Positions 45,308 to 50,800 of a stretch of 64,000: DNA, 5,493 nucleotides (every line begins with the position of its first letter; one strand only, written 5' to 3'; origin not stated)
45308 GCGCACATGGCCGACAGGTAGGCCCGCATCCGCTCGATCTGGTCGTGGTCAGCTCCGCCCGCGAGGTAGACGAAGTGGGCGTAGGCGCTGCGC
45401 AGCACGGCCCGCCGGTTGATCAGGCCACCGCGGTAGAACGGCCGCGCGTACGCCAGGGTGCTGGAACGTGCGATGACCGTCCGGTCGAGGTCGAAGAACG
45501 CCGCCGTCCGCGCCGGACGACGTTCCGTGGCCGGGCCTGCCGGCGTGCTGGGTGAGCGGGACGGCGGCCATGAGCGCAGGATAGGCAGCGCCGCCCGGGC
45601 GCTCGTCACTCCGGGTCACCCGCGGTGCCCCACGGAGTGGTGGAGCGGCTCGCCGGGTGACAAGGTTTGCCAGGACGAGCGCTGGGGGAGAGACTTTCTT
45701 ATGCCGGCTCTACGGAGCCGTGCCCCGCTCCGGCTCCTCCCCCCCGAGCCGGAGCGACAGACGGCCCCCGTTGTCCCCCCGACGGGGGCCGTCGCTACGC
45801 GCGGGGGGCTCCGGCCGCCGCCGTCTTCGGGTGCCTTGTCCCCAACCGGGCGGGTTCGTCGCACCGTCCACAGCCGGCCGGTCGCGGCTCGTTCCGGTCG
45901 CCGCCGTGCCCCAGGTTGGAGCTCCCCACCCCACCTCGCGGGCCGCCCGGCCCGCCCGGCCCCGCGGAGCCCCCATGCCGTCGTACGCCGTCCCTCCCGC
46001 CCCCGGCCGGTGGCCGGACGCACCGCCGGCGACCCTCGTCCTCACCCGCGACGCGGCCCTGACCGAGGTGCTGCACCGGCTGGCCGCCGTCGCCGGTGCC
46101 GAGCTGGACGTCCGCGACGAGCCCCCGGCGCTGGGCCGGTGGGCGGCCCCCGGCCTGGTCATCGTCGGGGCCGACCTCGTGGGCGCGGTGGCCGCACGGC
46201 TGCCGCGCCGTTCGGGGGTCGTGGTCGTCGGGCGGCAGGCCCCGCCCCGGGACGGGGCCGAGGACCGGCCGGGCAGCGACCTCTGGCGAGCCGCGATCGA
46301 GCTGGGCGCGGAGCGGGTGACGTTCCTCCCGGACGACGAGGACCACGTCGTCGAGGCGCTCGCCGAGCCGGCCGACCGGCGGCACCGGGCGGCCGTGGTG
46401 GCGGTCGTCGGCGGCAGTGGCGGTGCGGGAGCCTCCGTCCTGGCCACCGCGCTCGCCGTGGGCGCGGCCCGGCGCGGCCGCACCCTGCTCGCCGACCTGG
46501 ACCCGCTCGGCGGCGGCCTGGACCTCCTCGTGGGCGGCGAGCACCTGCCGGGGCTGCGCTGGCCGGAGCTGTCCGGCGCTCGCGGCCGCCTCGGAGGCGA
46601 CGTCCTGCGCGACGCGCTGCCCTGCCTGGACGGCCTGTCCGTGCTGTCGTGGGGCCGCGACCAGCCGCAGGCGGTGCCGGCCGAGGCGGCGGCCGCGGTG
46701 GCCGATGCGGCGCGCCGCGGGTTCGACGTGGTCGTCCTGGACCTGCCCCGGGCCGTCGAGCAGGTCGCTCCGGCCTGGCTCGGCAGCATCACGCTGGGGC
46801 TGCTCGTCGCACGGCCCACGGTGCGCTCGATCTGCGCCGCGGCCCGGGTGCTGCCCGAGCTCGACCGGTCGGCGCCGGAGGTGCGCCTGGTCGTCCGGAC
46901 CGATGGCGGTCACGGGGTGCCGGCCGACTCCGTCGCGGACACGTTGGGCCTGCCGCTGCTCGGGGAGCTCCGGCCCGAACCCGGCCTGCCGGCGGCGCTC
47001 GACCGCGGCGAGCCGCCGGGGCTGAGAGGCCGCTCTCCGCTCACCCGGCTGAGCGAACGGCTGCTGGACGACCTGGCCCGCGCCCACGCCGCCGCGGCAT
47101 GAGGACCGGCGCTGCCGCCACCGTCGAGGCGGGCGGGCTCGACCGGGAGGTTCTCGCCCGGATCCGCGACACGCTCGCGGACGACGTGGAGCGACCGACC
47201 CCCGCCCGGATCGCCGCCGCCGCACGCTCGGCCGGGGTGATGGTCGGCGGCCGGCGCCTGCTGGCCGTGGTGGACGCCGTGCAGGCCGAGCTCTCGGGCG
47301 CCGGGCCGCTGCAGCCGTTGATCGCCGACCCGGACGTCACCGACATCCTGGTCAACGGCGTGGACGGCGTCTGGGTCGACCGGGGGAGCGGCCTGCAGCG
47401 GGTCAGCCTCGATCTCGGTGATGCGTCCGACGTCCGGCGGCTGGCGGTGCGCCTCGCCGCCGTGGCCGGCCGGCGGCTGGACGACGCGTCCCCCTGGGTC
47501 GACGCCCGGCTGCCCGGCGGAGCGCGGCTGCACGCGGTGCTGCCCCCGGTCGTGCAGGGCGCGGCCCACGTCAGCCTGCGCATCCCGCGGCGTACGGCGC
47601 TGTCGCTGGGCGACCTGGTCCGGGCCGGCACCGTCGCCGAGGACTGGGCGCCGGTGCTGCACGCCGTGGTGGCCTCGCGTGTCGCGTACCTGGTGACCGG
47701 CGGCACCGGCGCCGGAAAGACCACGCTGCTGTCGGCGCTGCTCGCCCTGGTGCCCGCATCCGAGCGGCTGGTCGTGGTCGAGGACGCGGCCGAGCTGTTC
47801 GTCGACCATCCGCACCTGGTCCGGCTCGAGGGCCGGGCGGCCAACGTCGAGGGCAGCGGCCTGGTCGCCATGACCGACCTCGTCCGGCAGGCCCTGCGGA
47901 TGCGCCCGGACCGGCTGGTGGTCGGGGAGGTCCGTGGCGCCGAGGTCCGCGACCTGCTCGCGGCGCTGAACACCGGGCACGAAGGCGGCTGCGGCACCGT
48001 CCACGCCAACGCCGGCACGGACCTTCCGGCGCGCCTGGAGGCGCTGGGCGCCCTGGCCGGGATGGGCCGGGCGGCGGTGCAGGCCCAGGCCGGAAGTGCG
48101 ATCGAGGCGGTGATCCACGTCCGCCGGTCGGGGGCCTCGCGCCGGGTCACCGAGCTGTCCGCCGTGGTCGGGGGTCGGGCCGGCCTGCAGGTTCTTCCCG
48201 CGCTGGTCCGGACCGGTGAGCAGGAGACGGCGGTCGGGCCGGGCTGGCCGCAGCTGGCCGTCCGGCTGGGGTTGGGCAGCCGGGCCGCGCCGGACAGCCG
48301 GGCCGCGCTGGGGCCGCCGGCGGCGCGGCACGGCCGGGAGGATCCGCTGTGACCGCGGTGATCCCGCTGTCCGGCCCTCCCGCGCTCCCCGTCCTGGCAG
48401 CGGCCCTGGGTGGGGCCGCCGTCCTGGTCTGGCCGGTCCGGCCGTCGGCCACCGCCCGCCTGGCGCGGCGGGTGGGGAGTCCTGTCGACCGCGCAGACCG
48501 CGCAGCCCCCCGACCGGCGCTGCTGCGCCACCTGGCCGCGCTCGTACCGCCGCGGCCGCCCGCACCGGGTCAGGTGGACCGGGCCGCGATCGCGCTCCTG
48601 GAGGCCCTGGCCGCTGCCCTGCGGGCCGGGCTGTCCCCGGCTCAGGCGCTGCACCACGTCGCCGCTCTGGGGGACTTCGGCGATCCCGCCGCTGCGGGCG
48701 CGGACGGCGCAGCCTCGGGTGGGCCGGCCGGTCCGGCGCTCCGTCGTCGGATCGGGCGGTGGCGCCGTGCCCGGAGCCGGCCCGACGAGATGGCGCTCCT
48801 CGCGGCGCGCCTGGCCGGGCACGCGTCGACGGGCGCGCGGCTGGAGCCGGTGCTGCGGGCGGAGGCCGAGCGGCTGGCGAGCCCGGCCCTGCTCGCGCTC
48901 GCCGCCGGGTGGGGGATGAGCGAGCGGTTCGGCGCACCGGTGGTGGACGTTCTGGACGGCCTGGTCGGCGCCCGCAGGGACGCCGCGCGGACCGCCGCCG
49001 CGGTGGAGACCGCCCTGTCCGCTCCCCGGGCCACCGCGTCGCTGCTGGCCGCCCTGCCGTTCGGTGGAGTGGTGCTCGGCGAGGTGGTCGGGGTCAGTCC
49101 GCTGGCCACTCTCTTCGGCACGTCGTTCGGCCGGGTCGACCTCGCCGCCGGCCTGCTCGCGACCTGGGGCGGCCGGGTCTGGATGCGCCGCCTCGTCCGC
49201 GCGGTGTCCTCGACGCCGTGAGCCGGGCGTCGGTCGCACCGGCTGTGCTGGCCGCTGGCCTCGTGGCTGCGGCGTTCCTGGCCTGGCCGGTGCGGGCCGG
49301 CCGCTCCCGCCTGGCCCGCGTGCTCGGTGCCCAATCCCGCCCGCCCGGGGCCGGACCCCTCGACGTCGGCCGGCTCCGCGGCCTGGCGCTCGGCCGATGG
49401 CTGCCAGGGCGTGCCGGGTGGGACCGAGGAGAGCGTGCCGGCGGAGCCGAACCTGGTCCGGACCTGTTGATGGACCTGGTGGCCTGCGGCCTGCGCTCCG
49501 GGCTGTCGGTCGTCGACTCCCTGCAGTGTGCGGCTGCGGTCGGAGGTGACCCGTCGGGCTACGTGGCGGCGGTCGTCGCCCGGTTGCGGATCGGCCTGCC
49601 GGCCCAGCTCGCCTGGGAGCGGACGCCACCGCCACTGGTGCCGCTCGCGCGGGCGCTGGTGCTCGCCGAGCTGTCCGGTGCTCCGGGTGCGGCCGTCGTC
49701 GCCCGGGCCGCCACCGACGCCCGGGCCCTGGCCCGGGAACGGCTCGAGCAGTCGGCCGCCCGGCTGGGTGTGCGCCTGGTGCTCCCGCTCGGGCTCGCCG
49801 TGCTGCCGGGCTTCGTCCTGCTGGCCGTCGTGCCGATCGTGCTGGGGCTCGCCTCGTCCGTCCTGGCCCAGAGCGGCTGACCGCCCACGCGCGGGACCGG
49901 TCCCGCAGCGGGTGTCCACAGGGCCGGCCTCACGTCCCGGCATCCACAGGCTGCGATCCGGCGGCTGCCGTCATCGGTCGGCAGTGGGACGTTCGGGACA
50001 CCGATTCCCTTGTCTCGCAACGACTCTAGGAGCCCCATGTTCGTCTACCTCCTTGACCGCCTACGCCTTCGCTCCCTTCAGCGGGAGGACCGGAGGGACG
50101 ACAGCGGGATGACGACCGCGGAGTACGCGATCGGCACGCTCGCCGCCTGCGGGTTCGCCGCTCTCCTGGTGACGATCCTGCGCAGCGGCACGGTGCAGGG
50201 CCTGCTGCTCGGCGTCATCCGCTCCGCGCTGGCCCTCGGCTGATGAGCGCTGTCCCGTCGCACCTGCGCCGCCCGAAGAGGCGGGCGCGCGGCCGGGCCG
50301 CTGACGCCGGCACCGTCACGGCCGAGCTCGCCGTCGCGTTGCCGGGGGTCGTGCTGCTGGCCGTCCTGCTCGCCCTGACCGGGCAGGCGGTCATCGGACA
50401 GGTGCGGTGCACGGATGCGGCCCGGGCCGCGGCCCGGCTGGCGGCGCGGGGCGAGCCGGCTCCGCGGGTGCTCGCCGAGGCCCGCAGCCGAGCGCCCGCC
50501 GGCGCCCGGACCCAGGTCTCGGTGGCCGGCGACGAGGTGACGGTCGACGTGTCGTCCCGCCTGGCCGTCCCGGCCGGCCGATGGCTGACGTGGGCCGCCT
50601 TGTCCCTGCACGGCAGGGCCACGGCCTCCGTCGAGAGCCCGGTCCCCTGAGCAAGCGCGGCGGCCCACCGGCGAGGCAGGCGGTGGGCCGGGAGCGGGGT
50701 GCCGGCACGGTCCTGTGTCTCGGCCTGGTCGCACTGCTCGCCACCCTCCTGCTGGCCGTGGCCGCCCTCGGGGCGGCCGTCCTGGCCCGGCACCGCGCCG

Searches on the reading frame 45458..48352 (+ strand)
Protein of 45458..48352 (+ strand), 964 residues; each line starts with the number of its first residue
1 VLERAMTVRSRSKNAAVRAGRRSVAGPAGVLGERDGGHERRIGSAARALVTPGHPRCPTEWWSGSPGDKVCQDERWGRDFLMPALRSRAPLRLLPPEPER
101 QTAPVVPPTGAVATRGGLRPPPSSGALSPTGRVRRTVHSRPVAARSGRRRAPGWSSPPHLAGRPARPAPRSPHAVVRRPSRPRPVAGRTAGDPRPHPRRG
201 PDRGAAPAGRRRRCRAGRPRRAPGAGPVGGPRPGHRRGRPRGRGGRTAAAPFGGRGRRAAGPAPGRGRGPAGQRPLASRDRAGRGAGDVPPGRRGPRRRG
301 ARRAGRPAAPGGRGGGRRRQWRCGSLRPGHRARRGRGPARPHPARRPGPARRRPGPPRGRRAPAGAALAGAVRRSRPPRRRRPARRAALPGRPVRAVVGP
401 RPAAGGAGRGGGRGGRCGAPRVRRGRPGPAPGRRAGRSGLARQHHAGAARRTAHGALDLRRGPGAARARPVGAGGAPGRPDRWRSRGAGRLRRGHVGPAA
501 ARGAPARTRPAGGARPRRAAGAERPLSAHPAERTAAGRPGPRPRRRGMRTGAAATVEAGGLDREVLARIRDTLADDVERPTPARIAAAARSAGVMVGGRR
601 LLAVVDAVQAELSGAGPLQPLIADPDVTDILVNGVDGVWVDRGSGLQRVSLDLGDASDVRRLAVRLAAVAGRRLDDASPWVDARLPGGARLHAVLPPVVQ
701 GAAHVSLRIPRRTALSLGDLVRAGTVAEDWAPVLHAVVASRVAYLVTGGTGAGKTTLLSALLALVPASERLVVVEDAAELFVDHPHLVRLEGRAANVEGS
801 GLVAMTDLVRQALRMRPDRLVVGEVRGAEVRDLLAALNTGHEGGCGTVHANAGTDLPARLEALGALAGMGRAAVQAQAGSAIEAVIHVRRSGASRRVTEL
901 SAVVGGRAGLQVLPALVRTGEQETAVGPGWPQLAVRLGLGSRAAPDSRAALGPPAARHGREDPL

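Call 12: search_protein_families(library=pfam, proteins=[window:45458-48352:+], max_evalue=0.01)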
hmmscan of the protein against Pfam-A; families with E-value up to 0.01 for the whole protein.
window:45458-48352:+ (964 aa): 5 families
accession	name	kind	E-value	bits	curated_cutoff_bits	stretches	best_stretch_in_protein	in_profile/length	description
PF00437.27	T2SSE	-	4.4e-51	174.1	24.9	1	613-874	3-269/370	Type II/IV secretion system protein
PF13555.12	AAA_29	-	0.00042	20.4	27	1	743-768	24-49/61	P-loop containing region of AAA domain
PF13191.12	AAA_16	-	0.0016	19.4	32.6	0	735-807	17-96/167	AAA ATPase domain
PF02492.25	cobW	-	0.0017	18.4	20.7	1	744-787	3-47/180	CobW/HypB/UreG, nucleotide-binding domain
PF06414.18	Zeta_toxin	-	0.0073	16.2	22.3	0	741-787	16-61/199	Zeta toxin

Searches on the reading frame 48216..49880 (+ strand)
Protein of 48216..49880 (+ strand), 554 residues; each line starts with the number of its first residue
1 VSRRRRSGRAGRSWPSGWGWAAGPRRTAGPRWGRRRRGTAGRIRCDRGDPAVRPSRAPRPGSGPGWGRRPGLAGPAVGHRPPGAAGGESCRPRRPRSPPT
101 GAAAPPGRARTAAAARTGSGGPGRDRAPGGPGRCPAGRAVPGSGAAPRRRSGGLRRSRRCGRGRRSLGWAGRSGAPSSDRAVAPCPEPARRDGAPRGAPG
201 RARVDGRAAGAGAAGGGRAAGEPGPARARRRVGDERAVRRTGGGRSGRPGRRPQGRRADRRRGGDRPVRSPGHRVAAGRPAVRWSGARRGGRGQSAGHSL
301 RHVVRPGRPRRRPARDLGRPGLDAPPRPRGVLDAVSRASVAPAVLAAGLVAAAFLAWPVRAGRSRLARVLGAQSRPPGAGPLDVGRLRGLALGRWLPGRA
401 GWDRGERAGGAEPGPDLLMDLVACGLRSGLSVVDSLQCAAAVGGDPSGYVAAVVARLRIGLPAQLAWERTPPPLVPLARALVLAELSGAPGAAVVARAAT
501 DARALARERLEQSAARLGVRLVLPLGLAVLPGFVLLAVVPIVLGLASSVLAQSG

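Call 12: search_protein_families(library=pfam, proteins=[window:48216-49880:+], max_evalue=0.01)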
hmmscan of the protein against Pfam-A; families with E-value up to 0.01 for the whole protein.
window:48216-49880:+ (554 aa): 1 family
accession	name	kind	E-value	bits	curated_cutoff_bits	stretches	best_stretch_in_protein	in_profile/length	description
PF00482.28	T2SSF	-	1.2e-11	45.1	25.2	1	420-536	3-122/125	Type II secretion system (T2SS), protein F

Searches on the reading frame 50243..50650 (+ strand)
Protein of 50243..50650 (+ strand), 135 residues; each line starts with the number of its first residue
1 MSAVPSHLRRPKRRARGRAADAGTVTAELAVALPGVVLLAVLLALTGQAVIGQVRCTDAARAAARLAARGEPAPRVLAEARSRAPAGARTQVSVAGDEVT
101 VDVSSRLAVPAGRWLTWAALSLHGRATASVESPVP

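Call 12: search_protein_families(library=pfam, proteins=[window:50243-50650:+], max_evalue=0.01)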
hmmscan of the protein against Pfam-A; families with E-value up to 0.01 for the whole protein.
window:50243-50650:+ (135 aa): 1 family
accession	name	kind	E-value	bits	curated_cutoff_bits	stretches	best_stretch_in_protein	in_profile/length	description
PF07811.17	TadE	-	0.00025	21.5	22.9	1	23-65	1-43/43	TadE-like protein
